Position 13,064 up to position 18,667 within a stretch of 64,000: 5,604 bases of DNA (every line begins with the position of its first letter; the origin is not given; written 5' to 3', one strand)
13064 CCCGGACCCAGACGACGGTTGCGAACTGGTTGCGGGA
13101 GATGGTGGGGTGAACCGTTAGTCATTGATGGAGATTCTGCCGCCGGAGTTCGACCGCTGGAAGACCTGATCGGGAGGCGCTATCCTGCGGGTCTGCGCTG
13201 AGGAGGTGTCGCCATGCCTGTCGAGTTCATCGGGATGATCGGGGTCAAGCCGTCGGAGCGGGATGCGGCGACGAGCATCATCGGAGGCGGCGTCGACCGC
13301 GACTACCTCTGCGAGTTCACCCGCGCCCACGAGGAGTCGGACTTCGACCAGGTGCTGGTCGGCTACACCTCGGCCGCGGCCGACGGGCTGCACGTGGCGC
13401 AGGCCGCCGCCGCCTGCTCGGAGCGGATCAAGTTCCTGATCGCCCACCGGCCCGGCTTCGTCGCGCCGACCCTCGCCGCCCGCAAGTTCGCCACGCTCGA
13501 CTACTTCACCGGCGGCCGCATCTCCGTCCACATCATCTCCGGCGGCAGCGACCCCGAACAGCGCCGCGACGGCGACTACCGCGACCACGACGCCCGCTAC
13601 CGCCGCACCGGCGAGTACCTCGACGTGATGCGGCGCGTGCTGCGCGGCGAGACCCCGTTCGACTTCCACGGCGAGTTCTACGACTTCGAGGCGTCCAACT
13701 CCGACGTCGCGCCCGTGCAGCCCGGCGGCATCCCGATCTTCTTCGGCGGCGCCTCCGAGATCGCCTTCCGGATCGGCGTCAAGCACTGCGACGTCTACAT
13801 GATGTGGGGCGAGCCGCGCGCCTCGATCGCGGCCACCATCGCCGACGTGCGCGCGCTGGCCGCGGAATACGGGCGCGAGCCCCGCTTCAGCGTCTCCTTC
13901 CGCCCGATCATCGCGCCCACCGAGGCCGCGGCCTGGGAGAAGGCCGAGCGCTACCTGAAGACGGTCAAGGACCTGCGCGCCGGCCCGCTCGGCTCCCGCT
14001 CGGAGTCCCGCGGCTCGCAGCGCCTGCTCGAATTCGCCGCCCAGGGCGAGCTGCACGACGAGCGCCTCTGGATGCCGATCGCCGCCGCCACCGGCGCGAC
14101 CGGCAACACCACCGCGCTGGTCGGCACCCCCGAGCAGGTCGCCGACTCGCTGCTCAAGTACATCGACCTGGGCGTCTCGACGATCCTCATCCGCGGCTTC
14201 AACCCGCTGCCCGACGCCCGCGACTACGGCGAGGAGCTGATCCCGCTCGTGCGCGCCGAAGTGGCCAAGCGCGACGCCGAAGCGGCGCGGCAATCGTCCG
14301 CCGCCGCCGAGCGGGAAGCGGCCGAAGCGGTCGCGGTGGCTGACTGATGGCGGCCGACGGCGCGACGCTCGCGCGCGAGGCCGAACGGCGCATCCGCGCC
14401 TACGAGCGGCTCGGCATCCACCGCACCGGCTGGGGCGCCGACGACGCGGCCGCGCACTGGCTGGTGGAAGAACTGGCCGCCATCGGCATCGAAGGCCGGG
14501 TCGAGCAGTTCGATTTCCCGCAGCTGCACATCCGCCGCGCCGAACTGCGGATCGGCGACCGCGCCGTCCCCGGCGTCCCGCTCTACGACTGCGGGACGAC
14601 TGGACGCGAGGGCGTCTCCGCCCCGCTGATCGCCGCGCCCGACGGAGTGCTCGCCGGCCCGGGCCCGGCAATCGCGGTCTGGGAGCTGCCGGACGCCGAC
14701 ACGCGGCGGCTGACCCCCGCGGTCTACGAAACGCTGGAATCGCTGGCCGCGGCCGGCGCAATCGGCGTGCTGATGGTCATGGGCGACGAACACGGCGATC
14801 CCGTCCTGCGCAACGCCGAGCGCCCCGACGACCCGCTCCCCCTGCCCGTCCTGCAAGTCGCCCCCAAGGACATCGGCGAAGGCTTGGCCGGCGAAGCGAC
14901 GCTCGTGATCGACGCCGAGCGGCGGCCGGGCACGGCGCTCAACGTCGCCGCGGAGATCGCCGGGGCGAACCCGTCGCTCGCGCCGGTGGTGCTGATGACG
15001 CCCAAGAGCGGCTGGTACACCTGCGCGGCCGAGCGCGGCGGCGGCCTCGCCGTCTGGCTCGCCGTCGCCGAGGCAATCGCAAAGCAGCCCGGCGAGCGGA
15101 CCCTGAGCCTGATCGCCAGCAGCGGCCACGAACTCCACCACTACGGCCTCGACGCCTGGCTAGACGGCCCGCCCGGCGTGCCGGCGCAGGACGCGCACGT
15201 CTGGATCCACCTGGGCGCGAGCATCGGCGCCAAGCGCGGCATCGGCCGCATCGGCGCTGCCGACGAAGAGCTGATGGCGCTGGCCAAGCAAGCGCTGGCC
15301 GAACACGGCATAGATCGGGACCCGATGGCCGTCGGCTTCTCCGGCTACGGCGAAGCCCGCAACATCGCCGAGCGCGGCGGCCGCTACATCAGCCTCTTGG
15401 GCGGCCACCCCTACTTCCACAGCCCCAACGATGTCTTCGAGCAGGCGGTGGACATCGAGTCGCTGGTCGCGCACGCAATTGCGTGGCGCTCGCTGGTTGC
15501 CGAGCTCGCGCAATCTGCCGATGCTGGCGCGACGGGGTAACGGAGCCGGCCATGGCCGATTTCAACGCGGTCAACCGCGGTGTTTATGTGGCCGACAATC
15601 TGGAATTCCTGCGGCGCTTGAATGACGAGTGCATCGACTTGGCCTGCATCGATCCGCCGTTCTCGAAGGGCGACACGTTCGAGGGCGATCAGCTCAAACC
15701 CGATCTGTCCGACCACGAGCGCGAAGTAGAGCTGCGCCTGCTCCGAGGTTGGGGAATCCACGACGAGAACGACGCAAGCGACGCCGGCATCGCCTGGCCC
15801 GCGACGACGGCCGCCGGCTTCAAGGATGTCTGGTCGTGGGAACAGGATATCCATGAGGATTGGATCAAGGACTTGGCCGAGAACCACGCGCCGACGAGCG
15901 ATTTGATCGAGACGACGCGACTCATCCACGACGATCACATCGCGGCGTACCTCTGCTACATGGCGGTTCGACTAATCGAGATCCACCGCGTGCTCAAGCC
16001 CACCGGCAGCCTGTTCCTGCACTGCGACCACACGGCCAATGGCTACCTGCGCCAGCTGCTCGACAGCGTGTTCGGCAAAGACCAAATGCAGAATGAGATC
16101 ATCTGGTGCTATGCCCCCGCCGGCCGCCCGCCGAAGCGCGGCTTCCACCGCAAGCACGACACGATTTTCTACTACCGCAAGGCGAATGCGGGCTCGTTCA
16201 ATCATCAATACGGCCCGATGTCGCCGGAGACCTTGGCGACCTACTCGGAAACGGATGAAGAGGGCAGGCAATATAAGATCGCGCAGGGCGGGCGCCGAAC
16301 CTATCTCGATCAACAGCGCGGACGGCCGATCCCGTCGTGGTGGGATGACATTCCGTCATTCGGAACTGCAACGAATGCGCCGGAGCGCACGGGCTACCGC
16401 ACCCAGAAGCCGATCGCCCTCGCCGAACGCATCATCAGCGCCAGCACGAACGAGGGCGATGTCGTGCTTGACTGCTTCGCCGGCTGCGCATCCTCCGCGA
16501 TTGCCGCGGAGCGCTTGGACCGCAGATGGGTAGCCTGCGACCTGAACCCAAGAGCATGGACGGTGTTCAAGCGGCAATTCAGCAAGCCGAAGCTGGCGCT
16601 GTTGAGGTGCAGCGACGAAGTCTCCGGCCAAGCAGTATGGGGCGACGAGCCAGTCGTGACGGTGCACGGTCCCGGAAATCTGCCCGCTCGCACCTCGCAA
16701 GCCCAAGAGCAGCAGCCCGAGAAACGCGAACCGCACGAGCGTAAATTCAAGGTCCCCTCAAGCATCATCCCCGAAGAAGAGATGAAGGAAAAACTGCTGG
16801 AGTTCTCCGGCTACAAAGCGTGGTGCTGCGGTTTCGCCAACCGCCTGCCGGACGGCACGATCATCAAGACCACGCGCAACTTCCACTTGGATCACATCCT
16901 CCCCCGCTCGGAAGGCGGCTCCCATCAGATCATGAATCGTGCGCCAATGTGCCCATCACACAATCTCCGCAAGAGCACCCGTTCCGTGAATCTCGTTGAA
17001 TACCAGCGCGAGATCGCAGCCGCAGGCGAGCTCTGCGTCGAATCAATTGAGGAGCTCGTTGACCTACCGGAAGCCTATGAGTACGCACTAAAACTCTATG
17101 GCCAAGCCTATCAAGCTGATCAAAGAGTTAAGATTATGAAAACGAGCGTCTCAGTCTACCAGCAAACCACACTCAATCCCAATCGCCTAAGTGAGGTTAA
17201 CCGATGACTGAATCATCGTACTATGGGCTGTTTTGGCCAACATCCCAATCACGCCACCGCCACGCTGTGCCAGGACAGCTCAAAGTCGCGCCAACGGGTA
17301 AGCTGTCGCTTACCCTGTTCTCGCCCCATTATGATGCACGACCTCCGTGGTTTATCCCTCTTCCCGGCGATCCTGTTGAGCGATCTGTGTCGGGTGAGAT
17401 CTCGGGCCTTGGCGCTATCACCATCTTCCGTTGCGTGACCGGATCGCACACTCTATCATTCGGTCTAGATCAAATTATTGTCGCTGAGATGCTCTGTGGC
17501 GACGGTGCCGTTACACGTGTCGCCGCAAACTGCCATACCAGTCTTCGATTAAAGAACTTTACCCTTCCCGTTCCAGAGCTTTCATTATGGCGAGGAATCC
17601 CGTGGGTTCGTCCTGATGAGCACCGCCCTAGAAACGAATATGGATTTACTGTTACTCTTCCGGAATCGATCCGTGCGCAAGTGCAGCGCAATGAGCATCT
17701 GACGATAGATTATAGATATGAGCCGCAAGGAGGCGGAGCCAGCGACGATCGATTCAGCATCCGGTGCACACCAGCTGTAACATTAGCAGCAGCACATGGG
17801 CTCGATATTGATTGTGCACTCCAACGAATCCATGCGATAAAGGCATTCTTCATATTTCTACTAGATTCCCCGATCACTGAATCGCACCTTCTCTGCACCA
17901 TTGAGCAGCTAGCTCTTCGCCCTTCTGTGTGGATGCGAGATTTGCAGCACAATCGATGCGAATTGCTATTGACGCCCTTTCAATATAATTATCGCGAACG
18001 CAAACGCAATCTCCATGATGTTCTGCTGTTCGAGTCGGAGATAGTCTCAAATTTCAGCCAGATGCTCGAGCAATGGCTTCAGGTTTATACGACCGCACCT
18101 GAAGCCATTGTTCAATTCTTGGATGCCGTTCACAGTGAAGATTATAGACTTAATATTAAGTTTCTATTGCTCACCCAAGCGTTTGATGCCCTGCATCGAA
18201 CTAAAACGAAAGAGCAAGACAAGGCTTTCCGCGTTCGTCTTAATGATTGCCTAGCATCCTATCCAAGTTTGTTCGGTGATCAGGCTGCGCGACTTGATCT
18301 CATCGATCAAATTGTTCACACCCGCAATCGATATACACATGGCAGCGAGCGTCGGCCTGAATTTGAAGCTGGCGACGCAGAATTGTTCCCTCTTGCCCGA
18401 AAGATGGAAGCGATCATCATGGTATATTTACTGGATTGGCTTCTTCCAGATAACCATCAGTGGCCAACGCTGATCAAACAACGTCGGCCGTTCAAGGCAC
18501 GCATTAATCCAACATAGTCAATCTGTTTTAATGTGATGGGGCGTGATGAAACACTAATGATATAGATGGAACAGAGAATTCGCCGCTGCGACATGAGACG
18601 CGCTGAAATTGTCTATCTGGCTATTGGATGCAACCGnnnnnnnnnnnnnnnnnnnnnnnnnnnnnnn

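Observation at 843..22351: Mosaic defence/toxin island: at least six mobile-type modules interleaved with core CoA-metabolism genes, several with depressed GC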

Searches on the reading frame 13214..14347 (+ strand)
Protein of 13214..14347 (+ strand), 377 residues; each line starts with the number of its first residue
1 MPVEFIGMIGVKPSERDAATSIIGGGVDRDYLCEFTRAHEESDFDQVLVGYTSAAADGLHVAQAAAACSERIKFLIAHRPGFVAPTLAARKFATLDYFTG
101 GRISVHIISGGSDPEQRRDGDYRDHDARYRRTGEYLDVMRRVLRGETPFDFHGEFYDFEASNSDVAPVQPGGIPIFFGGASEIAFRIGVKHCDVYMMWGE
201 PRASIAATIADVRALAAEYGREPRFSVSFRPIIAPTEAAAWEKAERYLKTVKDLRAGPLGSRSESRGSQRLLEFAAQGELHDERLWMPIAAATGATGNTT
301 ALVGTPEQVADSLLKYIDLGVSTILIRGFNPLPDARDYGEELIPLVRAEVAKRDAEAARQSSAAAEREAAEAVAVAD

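Call 6: search_protein_families(library=pfam, proteins=[window:13214-14347:+], max_evalue=0.01)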
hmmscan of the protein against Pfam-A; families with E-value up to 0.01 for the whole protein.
window:13214-14347:+ (377 aa): 1 family
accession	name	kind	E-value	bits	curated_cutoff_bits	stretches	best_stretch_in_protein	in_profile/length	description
PF00296.26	Bac_luciferase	-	8.3e-70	236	27.9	1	27-322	20-313/314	Luciferase-like monooxygenase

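Call 38: find_related_loci(query=window:13214-14347:+, collection=metagenome_contigs, flank=10000)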
Query window:13214-14347:+ (377 aa) in metagenome_contigs; peptide patterns used: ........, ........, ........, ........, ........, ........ (x = any residue, [..] = any of these).
600 stretches matched a pattern (row limit reached: there are more); 546 encode a relative of the query (tblastn E <= 1e-3); the best 80 are kept; 80 distinct loci.
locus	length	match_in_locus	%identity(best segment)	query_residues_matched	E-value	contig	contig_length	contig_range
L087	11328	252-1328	64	1-354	1e-146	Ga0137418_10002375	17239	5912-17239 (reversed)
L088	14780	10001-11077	64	1-354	1e-146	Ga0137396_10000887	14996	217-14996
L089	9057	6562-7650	61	1-358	1e-143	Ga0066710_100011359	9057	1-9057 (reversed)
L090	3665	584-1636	63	1-350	1e-144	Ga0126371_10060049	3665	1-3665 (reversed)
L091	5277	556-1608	62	1-352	6e-141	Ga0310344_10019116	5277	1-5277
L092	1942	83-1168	61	1-357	4e-150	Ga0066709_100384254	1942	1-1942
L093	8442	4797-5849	62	1-352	1e-139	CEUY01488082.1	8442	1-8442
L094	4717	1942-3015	59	1-356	1e-139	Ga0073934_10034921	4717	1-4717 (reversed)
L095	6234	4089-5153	59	1-354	2e-135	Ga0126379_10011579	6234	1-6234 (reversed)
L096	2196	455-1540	59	1-357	1e-143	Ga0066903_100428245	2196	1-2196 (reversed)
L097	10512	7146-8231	60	1-357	2e-134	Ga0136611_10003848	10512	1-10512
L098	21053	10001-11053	60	1-352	1e-133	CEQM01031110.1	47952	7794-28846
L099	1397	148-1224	59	1-354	1e-145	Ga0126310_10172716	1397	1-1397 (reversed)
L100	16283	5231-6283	59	1-352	5e-132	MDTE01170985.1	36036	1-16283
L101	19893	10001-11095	57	1-356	1e-131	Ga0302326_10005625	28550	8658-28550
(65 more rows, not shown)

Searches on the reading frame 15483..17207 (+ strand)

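Call 6: search_protein_families(library=pfam, proteins=[window:15483-17207:+], max_evalue=0.01)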
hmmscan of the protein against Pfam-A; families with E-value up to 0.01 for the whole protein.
window:15483-17207:+ (574 aa): 6 families
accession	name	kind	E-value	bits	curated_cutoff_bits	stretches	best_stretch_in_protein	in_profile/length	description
PF01555.25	N6_N4_Mtase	-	3.8e-33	115.7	26.7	1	150-360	22-217/221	DNA methylase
PF01844.29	HNH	-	6.9e-05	23.4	21.4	1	465-499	12-46/47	HNH endonuclease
PF14279.12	HNH_5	-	0.00073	19.9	27.5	1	462-491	8-37/56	HNH endonuclease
PF13395.12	HNH_4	-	0.0013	19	22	1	462-500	15-51/54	HNH endonuclease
PF03602.21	Cons_hypoth95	-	0.0017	18.5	24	0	324-370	41-88/182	Conserved hypothetical protein 95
PF02475.24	TRM5-TYW2_MTfase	-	0.0026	18.2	28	1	318-364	30-78/164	TRM5/TYW2 methyltransferase domain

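Call 7: search_protein_families(library=padloc, proteins=[window:15483-17207:+], max_evalue=0.001)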
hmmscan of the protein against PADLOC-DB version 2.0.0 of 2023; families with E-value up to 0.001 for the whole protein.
window:15483-17207:+ (574 aa): 49 families (the best 25 are shown)
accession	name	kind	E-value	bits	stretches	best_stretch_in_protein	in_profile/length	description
PDLC03339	MTase_II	-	2.2e-51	172.9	1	152-368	56-273/399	Type II methyltransferase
PDLC03300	MTase_II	-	1.8e-45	153.3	1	142-368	72-278/302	Type II methyltransferase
PDLC03354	MTase_II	-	2e-32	110.7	2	154-266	127-240/425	Type II methyltransferase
PDLC03633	MTase_III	-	1.3e-30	104.6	1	153-365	148-352/616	Type III methyltransferase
PDLC03371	MTase_II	-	2.8e-29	100.4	1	165-364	79-250/260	Type II methyltransferase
PDLC03636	MTase_III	-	1.2e-28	98.2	2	274-360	306-399/575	Type III methyltransferase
PDLC03299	MTase_II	-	5.4e-28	96.3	1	154-356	60-247/296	Type II methyltransferase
PDLC03265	MTase_II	-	1.1e-22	79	2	307-360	269-322/333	Type II methyltransferase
PDLC03644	MTase_III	-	7.9e-21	72.4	2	155-262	108-217/542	Type III methyltransferase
PDLC03638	MTase_III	-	8.5e-21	72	2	272-362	587-673/816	Type III methyltransferase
PDLC03635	MTase_III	-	1.5e-20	71.5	2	154-263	266-379/708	Type III methyltransferase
PDLC03320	MTase_II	-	5.4e-18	63.2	1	169-365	92-273/289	Type II methyltransferase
PDLC03238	MTase_II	-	5.5e-18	63.2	1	154-356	169-355/428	Type II methyltransferase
PDLC03634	MTase_III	-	5.2e-16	56.6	2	157-265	174-284/621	Type III methyltransferase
PDLC03641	MTase_III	-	9.6e-15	52.2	2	154-258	182-285/657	Type III methyltransferase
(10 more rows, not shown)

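Call 8: search_protein_families(library=ncbifam, proteins=[window:15483-17207:+], max_evalue=0.001)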
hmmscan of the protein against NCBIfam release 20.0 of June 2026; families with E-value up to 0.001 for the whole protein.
window:15483-17207:+ (574 aa): 5 families
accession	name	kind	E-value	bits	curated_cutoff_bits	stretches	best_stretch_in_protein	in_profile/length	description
NF008572.0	PRK11524.1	equivalog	3.6e-20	72.3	292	1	304-355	194-245/294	adenine-specific DNA-methyltransferase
NF050803.1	DnaMtaseCcrMCaul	equivalog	5.3e-15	55.2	830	1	304-357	185-238/350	adenine-specific DNA-methyltransferase CcrM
NF010253.0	PRK13699.1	subfamily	1.2e-06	28.4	244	1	305-355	144-194/226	DNA methyltransferase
NF040563.1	guided_IscB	equivalog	6.9e-05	22.1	175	1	432-505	181-243/314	RNA-guided endonuclease IscB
NF049971.1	CRISPR_Cas9d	exception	0.00094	17.9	375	0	431-500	533-596/986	type II CRISPR RNA-guided endonuclease Cas9d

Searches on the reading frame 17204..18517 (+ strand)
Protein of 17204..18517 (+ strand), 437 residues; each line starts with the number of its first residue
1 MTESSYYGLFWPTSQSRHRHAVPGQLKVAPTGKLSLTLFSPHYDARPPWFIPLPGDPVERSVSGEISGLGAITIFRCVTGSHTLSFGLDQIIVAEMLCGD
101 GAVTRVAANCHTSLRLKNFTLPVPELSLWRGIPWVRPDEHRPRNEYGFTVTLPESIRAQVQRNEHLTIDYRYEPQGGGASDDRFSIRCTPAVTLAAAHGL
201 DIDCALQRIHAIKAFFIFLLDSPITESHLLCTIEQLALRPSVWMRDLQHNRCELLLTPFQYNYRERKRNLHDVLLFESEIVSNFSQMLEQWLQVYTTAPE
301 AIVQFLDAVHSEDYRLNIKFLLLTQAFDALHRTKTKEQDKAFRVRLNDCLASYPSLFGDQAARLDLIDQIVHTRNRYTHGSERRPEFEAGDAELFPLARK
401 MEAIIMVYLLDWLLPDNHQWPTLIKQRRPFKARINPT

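Call 6: search_protein_families(library=pfam, proteins=[window:17204-18517:+], max_evalue=0.01)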
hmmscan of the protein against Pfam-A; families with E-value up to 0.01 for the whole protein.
window:17204-18517:+ (437 aa): 2 families
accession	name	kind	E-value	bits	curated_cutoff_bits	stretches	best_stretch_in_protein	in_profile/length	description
PF18862.6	ApeA_NTD1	-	3.6e-17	63.2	25.5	1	5-291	1-271/271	ApeA N-terminal domain 1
PF18739.6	HEPN_Apea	-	4.1e-09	37.4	24.4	1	329-411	38-128/136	Apea-like HEPN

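Call 7: search_protein_families(library=padloc, proteins=[window:17204-18517:+], max_evalue=0.001)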
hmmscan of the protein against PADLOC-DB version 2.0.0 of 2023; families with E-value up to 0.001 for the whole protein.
window:17204-18517:+ (437 aa): 5 families
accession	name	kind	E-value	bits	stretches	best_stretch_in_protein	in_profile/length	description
PDLC05048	PDC-S58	-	4.5e-18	63.4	1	1-349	1-332/461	-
PDLC01679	Cas13-ApeA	-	9.3e-17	59.5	2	342-411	107-176/187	Cas13-ApeA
PDLC05046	PDC-S58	-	3.4e-13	47.1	1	109-344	99-319/452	-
PDLC01680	Cas13-ApeA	-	1e-12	46.3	2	337-410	97-170/175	Cas13-ApeA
PDLC05045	PDC-S58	-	8.7e-05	19.6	1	331-410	383-468/480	-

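Call 8: search_protein_families(library=ncbifam, proteins=[window:17204-18517:+], max_evalue=0.001)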
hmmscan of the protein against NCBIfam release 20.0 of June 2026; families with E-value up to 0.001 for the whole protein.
window:17204-18517:+ (437 aa): 0 families
